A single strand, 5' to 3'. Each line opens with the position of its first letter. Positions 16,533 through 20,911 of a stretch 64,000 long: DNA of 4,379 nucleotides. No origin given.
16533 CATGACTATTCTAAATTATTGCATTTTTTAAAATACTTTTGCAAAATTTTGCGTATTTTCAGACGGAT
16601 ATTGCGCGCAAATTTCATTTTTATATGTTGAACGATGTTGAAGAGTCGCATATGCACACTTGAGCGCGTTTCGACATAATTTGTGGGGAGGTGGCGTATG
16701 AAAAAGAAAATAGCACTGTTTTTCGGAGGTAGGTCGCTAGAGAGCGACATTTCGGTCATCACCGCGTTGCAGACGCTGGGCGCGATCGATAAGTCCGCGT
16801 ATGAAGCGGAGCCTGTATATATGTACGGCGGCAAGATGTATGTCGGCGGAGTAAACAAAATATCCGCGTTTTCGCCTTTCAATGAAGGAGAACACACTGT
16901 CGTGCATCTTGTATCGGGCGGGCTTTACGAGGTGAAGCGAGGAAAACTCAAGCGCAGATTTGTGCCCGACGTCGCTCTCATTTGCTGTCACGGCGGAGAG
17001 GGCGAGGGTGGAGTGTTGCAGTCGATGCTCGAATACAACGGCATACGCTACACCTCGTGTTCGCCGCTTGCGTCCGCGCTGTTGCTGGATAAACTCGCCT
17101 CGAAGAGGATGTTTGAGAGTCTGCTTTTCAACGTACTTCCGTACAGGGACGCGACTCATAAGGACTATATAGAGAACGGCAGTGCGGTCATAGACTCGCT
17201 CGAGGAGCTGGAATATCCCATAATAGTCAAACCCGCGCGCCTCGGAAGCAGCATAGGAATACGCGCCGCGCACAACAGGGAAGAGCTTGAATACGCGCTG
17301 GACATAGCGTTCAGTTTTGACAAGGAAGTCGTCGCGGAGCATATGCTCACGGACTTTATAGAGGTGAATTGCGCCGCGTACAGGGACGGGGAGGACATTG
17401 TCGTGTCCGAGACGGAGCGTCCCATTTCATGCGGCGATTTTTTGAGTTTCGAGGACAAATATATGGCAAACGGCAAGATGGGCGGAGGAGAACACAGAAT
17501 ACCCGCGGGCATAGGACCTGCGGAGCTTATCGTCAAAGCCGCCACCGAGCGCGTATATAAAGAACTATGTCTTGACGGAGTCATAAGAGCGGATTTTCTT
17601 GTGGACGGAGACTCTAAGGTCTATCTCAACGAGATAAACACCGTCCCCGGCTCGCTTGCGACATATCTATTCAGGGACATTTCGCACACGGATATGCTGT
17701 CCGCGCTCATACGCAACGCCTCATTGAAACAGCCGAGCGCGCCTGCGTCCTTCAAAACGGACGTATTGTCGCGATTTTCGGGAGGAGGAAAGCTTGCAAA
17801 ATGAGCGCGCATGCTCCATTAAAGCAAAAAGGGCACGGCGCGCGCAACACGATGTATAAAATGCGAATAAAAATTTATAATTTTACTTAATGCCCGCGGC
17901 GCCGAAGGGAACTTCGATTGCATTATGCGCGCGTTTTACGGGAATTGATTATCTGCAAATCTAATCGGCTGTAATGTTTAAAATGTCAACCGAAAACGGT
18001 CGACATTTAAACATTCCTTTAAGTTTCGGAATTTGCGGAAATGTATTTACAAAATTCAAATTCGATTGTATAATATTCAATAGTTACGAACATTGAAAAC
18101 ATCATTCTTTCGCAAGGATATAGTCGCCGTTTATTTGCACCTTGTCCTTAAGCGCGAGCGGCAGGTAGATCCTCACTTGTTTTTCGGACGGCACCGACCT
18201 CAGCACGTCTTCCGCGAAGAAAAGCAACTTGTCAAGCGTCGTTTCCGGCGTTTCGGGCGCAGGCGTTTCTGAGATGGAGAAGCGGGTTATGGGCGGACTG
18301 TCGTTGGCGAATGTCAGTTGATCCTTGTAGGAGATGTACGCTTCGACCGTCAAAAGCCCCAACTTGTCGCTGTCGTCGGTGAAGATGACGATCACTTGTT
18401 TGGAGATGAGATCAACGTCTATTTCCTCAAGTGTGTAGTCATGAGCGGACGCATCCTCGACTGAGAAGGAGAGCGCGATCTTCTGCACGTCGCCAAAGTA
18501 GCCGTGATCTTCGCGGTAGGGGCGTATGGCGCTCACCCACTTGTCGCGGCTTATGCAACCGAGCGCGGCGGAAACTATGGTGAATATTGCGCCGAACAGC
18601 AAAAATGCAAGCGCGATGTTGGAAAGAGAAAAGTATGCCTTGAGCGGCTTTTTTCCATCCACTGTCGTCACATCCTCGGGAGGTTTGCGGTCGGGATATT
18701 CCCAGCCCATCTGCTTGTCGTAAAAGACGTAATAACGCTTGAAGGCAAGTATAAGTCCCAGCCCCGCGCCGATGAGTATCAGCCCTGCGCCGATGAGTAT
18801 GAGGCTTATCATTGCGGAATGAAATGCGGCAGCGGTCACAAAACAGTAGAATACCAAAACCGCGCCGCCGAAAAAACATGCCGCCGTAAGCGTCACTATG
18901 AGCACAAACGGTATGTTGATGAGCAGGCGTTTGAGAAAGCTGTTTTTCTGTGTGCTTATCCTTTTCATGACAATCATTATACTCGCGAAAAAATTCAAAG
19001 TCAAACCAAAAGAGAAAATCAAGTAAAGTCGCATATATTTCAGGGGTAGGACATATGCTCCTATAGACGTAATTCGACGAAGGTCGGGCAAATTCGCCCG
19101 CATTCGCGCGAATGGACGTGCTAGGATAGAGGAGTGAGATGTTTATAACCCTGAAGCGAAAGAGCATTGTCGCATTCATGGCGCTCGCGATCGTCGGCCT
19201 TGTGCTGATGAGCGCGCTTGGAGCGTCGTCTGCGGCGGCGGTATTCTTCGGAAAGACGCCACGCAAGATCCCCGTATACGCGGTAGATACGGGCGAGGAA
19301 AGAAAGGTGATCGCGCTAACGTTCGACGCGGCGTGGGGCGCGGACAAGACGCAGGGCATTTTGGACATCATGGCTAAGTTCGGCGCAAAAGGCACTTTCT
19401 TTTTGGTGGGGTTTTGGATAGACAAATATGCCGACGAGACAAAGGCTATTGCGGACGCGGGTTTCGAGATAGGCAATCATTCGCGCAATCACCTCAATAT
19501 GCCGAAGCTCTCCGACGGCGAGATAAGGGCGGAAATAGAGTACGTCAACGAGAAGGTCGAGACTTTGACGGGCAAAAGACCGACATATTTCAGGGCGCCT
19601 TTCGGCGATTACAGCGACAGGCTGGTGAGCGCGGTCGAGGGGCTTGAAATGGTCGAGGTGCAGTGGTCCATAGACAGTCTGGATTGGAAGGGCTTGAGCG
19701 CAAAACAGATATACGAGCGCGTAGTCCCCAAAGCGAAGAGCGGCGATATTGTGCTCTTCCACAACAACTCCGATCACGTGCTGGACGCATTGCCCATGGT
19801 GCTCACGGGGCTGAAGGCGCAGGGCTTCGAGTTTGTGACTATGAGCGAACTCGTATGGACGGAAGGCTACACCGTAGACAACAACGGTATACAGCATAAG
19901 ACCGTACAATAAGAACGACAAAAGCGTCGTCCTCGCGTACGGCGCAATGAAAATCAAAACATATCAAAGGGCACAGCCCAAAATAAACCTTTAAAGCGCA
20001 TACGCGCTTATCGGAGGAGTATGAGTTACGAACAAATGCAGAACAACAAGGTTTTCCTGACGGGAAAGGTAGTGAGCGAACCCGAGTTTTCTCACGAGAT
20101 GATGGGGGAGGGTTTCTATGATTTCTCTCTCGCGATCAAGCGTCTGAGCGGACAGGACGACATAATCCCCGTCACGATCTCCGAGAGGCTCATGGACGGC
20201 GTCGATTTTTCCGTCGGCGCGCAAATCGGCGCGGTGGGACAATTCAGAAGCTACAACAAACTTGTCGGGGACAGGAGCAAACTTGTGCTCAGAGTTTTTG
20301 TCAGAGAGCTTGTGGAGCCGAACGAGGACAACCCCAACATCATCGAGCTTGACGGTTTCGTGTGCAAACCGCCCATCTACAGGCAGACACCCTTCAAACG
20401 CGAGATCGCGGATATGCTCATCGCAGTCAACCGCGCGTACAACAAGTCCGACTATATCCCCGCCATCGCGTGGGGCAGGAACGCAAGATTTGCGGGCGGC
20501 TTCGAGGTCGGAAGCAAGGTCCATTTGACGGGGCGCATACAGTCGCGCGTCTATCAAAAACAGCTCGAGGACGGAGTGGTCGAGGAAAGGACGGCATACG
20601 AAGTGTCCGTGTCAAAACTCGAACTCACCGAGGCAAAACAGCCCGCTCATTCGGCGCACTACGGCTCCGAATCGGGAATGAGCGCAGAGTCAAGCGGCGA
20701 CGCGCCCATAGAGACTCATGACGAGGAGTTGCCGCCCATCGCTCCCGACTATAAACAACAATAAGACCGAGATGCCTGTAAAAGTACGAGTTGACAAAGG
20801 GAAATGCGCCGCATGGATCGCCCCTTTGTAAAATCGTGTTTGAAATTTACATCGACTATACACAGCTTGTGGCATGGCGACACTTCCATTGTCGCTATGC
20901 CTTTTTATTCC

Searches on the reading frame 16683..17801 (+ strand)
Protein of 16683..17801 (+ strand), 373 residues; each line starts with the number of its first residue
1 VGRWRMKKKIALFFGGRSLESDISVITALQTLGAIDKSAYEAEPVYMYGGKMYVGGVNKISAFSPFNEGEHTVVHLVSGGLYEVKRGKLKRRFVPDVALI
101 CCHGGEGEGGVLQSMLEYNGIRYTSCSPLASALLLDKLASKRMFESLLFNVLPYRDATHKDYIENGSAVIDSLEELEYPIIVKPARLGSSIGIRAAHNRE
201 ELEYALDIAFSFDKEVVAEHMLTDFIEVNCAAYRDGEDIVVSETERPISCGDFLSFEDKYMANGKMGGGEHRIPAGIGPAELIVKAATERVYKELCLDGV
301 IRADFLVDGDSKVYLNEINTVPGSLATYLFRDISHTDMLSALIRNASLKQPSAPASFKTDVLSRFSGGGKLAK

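Call 63: search_protein_families(library=pfam, proteins=[window:16683-17801:+], max_evalue=0.00001)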
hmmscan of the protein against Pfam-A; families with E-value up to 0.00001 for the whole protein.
window:16683-17801:+ (373 aa): 2 families
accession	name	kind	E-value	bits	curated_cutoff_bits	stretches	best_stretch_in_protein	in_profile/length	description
PF07478.18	Dala_Dala_lig_C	-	5.4e-34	117.9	24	1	146-330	4-184/204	D-ala D-ala ligase C-terminus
PF01820.27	Dala_Dala_lig_N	-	1.4e-16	61.5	34.6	1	9-126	1-121/121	D-ala D-ala ligase N-terminus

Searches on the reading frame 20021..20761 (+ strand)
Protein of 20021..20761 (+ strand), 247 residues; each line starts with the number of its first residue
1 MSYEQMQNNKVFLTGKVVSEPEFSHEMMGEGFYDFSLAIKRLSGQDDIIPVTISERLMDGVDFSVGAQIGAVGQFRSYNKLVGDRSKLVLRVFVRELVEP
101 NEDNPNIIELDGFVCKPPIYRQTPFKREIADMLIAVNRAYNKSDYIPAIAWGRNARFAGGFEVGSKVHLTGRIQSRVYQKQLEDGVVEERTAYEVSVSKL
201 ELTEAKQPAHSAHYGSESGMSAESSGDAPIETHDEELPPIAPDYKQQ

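Call 63: search_protein_families(library=pfam, proteins=[window:20021-20761:+], max_evalue=0.00001)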
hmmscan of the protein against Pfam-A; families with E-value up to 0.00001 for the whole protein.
window:20021-20761:+ (247 aa): 1 family
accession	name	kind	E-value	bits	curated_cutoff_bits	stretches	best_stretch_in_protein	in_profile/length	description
PF00436.31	SSB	-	1.4e-18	67.3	26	1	107-201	3-102/104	Single-strand binding protein family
